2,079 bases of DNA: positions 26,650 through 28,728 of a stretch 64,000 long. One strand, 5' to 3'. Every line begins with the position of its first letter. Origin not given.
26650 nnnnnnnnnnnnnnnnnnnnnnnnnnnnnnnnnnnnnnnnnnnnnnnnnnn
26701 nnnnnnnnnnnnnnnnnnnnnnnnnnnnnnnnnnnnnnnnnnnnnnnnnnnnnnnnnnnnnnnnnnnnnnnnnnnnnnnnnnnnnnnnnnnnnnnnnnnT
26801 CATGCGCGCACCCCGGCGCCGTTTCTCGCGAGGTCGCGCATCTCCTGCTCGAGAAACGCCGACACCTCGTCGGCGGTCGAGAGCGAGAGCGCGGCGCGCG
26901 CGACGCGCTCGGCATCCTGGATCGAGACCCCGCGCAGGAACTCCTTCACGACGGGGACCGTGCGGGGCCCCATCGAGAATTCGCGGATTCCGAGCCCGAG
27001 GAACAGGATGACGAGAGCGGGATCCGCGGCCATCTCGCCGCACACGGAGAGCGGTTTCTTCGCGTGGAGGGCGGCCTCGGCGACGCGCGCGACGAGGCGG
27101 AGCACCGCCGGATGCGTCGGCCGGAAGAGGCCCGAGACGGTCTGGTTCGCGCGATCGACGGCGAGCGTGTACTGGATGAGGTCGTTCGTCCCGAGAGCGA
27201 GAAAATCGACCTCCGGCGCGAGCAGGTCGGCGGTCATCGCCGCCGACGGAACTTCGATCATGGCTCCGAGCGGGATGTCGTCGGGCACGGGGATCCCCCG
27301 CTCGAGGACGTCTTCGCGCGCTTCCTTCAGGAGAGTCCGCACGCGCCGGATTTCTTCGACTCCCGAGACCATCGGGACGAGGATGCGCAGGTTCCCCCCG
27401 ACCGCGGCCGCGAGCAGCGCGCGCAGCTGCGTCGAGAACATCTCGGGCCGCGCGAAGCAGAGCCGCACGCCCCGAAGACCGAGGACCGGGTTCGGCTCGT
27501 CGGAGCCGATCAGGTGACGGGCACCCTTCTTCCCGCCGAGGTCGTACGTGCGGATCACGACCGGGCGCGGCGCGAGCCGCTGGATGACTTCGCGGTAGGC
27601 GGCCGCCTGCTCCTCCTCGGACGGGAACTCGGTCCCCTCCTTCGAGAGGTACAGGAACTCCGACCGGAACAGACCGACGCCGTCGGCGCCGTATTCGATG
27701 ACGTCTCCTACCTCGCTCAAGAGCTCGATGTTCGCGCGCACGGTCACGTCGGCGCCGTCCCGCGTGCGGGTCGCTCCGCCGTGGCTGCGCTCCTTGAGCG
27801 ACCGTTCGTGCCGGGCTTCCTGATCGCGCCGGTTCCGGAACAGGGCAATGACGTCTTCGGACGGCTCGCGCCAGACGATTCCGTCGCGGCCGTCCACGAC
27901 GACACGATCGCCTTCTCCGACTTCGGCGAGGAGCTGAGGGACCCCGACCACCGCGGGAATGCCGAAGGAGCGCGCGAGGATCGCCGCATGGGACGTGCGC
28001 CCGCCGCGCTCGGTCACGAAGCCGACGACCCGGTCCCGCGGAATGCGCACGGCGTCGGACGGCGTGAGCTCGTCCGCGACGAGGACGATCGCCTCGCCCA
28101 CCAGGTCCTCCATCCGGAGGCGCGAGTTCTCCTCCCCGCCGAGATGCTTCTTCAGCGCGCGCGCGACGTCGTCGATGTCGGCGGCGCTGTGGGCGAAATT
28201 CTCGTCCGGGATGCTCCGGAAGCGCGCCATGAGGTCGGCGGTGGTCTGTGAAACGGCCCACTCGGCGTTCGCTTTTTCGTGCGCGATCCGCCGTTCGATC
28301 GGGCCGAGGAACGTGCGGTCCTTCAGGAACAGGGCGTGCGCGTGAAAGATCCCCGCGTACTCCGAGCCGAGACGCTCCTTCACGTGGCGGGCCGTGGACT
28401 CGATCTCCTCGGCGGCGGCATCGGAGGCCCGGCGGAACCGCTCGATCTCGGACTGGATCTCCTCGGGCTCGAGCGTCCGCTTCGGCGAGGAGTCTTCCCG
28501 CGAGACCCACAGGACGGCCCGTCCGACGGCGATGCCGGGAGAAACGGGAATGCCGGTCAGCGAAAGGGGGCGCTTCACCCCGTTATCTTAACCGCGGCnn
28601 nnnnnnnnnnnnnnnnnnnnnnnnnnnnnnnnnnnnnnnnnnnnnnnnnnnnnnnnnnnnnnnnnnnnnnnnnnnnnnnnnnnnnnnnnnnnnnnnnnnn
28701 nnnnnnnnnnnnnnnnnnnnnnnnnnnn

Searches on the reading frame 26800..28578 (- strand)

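Call 24: search_protein_families(library=pfam, proteins=[window:26800-28578:-], max_evalue=0.01)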
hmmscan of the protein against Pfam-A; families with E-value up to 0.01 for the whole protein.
window:26800-28578:- (592 aa): 3 families
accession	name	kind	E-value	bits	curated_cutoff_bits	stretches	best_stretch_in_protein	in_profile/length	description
PF02896.24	PEP-utilizers_C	-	1.2e-96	323.8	22.8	1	269-551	11-291/293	PEP-utilising enzyme, PEP-binding domain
PF05524.18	PEP-utilisers_N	-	4e-30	104.9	24.4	1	8-128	1-118/121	PEP-utilising enzyme, N-terminal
PF00391.29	PEP-utilizers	-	6.4e-25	87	23.1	1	164-233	5-72/72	PEP-utilising enzyme, mobile domain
